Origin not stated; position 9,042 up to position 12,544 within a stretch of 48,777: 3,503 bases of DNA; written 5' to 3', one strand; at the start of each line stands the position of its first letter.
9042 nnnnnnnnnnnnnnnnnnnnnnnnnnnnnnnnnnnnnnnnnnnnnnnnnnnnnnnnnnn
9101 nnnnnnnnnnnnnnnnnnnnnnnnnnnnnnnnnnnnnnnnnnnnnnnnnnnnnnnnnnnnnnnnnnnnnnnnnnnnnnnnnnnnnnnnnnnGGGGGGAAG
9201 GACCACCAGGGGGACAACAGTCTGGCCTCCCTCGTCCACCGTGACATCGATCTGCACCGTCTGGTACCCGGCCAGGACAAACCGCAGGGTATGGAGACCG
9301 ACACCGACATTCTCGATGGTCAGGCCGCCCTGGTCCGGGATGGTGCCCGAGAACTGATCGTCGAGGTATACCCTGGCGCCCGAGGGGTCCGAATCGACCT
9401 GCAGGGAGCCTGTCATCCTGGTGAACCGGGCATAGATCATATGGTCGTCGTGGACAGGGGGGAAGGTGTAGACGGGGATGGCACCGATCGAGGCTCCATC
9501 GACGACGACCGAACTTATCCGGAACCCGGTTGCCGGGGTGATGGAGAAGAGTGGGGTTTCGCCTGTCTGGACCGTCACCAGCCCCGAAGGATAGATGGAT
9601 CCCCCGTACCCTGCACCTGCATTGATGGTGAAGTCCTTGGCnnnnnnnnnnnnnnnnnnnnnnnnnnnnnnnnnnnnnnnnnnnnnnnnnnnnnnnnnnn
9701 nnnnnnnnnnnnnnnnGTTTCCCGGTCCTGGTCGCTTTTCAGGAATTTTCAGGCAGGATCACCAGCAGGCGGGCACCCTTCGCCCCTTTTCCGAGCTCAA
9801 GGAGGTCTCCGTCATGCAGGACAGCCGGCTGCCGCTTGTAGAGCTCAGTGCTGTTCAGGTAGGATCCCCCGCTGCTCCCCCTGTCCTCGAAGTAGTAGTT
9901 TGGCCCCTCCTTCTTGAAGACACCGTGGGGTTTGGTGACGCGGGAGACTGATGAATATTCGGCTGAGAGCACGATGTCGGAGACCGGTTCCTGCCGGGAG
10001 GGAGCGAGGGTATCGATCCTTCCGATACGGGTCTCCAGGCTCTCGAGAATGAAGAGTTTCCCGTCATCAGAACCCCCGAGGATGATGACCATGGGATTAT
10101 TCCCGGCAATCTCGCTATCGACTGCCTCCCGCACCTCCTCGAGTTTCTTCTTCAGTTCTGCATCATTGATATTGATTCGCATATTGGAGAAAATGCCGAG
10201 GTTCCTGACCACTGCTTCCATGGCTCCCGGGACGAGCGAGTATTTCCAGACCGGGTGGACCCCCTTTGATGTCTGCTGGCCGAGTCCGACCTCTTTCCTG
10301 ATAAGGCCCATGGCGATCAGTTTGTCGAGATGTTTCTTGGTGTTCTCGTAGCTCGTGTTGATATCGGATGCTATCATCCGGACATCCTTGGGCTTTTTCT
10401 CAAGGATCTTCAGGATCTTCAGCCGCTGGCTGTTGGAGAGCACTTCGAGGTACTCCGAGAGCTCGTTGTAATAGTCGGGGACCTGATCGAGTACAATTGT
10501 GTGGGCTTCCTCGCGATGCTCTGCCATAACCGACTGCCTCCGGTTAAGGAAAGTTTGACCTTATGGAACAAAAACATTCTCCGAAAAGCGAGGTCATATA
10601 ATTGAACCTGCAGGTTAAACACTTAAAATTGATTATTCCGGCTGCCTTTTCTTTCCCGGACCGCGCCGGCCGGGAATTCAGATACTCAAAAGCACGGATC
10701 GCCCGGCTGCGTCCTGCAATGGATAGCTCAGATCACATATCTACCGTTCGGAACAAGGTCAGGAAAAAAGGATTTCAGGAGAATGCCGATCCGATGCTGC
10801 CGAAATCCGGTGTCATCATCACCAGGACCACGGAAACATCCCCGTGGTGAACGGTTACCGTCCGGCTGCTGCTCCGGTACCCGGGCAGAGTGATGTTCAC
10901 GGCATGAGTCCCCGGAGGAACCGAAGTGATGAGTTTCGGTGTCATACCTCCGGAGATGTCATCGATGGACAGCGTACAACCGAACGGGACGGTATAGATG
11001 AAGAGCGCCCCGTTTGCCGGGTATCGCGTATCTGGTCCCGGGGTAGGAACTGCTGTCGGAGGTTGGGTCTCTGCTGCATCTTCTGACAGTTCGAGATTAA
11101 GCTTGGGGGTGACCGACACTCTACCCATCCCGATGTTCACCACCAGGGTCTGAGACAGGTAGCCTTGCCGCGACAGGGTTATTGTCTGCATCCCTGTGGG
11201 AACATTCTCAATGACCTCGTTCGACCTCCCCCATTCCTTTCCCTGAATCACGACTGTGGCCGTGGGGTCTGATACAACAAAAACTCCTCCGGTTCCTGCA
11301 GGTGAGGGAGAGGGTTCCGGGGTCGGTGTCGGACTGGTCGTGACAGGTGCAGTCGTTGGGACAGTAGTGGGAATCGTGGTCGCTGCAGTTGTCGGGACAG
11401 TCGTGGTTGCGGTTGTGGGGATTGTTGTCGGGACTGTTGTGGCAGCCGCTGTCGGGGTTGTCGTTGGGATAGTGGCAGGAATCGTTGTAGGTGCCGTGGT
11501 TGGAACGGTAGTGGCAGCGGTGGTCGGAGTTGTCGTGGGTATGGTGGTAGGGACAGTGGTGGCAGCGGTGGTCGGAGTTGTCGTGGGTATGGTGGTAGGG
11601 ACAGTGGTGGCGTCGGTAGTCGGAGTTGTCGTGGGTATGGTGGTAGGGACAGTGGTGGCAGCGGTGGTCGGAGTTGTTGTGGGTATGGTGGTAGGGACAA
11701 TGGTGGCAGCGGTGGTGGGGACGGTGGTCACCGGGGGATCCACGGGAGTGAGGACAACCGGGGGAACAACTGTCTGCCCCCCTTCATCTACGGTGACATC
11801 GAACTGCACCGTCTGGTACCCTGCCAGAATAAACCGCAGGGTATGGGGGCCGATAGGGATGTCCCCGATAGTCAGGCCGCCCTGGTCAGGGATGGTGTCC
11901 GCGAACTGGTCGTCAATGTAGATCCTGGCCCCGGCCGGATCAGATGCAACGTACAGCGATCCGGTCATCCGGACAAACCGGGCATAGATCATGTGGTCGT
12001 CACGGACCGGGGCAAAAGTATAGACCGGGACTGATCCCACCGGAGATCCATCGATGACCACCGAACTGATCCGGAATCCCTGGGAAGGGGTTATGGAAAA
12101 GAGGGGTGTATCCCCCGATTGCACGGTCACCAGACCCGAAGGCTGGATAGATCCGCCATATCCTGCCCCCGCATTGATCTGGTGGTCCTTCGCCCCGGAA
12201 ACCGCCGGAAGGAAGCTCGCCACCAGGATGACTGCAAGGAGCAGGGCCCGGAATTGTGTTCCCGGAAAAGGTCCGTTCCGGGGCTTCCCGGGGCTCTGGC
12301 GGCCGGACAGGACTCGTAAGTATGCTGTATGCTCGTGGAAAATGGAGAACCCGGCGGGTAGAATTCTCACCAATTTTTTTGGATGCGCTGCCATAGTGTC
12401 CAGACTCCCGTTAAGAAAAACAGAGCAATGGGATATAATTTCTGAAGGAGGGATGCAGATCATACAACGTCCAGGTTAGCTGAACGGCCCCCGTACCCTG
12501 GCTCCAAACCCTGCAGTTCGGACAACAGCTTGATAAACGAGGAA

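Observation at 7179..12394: Same-strand trio: PEGA/PT-rich surface protein, wHTH-FHA regulator, polytopic receptor Ser/Thr kinase (candidate surface-to-DNA phospho-signalling module)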

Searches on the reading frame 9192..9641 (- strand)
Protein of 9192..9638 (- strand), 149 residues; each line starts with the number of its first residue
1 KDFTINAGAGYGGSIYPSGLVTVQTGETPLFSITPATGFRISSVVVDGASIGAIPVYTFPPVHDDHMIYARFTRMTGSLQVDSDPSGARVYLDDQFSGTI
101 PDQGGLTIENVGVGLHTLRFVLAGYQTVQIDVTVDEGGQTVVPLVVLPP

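Call 26: find_homologous_proteins(query=window:9192-9638:-, max_evalue=0.001)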
Query seq(149 aa): 56 candidates shared short words with the query, none scored E <= 0.001.

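Call 65: predict_structure(alignment_id=A3)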
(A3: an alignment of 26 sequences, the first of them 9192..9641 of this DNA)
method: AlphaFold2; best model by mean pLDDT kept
length: 150 residues; sequences in the alignment: 26
mean_pLDDT: 96.7   pTM: 0.77
mean pLDDT of the five models: 96.7, 96.6, 96.5, 96.2, 96.1
residues with pLDDT >= 90: 146; 70-90: 3; 50-70: 1; < 50: 0
segments of 3 or more residues with pLDDT < 50: none
pLDDT, mean of each block of 10 residues (from residue 1): 92 98 97 97 98 98 98 98 98 98 94 97 98 96 96
secondary structure, 60 per line:
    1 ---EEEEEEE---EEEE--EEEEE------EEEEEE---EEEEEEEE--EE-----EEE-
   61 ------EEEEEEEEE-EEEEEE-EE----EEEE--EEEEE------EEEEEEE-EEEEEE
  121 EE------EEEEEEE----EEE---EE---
elements in order: E4-10 E14-17 E20-24 E31-36 E40-47 E57-59 E67-75 E77-82 E90-93 E96-100 E107-113 E115-122 E129-135 E140-142

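Call 70: fold_search(model_id=the predicted structure, library=pdb)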
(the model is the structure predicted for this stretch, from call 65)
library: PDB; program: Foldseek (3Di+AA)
matches with E <= 10: 722; with E <= 0.001: 2
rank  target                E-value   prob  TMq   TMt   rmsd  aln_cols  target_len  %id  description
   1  6fwv_A                4.6e-04  1.00  0.53  0.19   5.7       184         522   12  The Bacillus anthracis TIE protein (released 2018-08-08)
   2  6fwv_B                5.4e-04  1.00  0.43  0.16  13.3       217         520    9  The Bacillus anthracis TIE protein (released 2018-08-08)
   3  4fl4_C                1.9e-03  1.00  0.38  0.20  14.6       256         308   10  Scaffoldin conformation and dynamics revealed by a ternary complex from the Clostridium thermocellum cellulosome (released 2012-06-27)
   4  6hif_Y                2.5e-03  1.00  0.39  0.64   2.9        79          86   20  Kuenenia stuttgartiensis hydrazine dehydrogenase complex (released 2019-04-17)
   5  4dgu_B                2.5e-03  0.89  0.26  0.18  12.7       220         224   14  Crystal structure of a putative cell adhesion protein (BT0320) from Bacteroides thetaiotaomicron VPI-5482 at 2.37 A re (released 2012-02-15)
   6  3gld_C                3.0e-03  0.72  0.26  0.17  13.7       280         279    8  Crystal Structure of the Major Pilin from Streptococcus pyogenes E117A mutant (released 2009-06-02)
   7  9c7u_B                3.6e-03  0.99  0.33  0.28   7.9       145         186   11  Structure of the human truncated BOS complex in GDN (released 2024-08-21)
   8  8fia_A                3.7e-03  1.00  0.41  0.04   3.0        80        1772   22  The structure of fly Teneurin self assembly (released 2023-05-03)
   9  1qmu_A                3.7e-03  1.00  0.40  0.17   3.1        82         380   20  Duck carboxypeptidase D domain II (released 2000-10-13)
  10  10ps                  3.7e-03  1.00  0.40  0.15   7.5       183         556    9  Crystal structure of SdrD A2-A3-B1-B2 domains from Staphylococcus aureus JH1 (released 2026-02-11)
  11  4oq1                  4.6e-03  0.97  0.30  0.18   7.9       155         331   15  Structure of the Streptococcal ancillary pilin (released 2014-04-23)
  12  1nkg                  5.4e-03  0.99  0.40  0.13  18.9       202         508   11  Rhamnogalacturonan lyase from Aspergillus aculeatus (released 2004-05-25)
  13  3mn8_A                6.0e-03  1.00  0.36  0.16   9.8       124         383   14  Structure of Drosophila melanogaster carboxypeptidase D isoform 1B short (released 2010-07-28)
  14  3mn8_D                7.0e-03  1.00  0.36  0.16   9.8       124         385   14  Structure of Drosophila melanogaster carboxypeptidase D isoform 1B short (released 2010-07-28)
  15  8bdw_A                7.4e-03  1.00  0.39  0.59   3.3        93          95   17  Crystal structure of CnaB2 domain from Lactobacillus plantarum (released 2023-02-22)
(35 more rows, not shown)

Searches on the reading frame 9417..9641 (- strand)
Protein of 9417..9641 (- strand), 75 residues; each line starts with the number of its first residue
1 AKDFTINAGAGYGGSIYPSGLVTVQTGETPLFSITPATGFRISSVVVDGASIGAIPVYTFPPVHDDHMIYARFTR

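Call 60: search_protein_families(library=pfam, proteins=[window:9417-9641:-], max_evalue=10)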
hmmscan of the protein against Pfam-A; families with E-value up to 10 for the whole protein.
window:9417-9641:- (75 aa): 1 family
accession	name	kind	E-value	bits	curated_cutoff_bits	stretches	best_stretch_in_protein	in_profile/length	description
PF09579.15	Spore_YtfJ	-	0.0036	18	25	1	6-37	35-66/81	Sporulation protein YtfJ (Spore_YtfJ)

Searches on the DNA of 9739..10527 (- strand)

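Call 84: search_rna_families(source=L025, start=9240, end=10060, threshold=evalue, max_evalue=1)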
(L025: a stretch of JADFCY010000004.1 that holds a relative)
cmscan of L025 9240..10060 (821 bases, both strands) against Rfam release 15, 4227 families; matches with E-value up to 1: 1.
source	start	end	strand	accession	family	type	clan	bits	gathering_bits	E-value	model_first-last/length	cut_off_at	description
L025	9397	9477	-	RF01641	ceN53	Gene; snRNA; snoRNA; CD-box;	-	20.3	50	0.25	1-74/74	no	Caenorhabditis snoRNA ceN53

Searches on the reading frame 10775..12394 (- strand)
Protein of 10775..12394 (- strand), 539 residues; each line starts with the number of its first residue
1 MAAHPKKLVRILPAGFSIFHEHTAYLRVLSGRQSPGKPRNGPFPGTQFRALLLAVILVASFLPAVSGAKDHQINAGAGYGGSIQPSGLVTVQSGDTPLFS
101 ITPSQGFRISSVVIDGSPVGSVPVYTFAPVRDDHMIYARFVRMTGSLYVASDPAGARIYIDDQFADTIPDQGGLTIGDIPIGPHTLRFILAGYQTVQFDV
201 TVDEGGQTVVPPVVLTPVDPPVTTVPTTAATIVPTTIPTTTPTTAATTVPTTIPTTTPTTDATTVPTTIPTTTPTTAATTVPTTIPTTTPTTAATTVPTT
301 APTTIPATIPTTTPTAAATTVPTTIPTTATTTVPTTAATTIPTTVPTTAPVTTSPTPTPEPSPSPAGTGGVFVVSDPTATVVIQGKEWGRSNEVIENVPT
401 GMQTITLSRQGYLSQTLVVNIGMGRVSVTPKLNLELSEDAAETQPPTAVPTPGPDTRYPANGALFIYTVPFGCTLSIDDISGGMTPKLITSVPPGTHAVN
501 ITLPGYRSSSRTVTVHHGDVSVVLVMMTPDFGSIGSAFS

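Call 3: search_protein_families(library=pfam, proteins=[window:10775-12394:-], max_evalue=1)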
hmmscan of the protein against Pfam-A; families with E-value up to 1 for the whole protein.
window:10775-12394:- (539 aa): 3 families
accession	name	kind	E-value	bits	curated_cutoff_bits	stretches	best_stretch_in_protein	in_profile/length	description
PF08308.17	PEGA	-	1.7e-23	82.7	20.8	3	462-520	2-60/71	PEGA domain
PF13715.12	CarbopepD_reg_2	-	5.2e-09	36.4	32.2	1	154-207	15-69/88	CarboxypepD_reg-like domain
PF09579.15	Spore_YtfJ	-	0.00051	20.7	25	1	69-108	31-68/81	Sporulation protein YtfJ (Spore_YtfJ)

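Call 4: search_protein_families(library=ncbifam, proteins=[window:10775-12394:-], max_evalue=0.1)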
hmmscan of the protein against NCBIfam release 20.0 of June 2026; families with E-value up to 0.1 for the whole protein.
window:10775-12394:- (539 aa): 2 families
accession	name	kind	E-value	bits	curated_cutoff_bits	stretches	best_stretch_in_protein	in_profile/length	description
NF052345.1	S_layer_anammox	exception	3.3e-05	21.4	1400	1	328-521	1273-1478/1596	Kustd1514 family S-layer glycoprotein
NF047815.1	LIC10124_lipo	equivalog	0.0068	15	650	0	467-522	203-258/516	LIC10124 family lipoprotein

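Call 69: search_protein_families(library=padloc, proteins=[window:10775-12394:-], max_evalue=0.001)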
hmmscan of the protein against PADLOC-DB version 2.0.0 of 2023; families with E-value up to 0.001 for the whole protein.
window:10775-12394:- (539 aa): 0 families

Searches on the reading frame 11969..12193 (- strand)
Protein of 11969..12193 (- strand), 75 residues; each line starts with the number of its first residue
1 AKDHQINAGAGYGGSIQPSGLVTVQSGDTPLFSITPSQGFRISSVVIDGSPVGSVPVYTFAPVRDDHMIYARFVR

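Call 60: search_protein_families(library=pfam, proteins=[window:11969-12193:-], max_evalue=10)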
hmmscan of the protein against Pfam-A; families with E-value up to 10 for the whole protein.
window:11969-12193:- (75 aa): 1 family
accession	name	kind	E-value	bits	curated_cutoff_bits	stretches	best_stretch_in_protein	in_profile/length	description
PF09579.15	Spore_YtfJ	-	0.00014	22.5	25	1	3-43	32-70/81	Sporulation protein YtfJ (Spore_YtfJ)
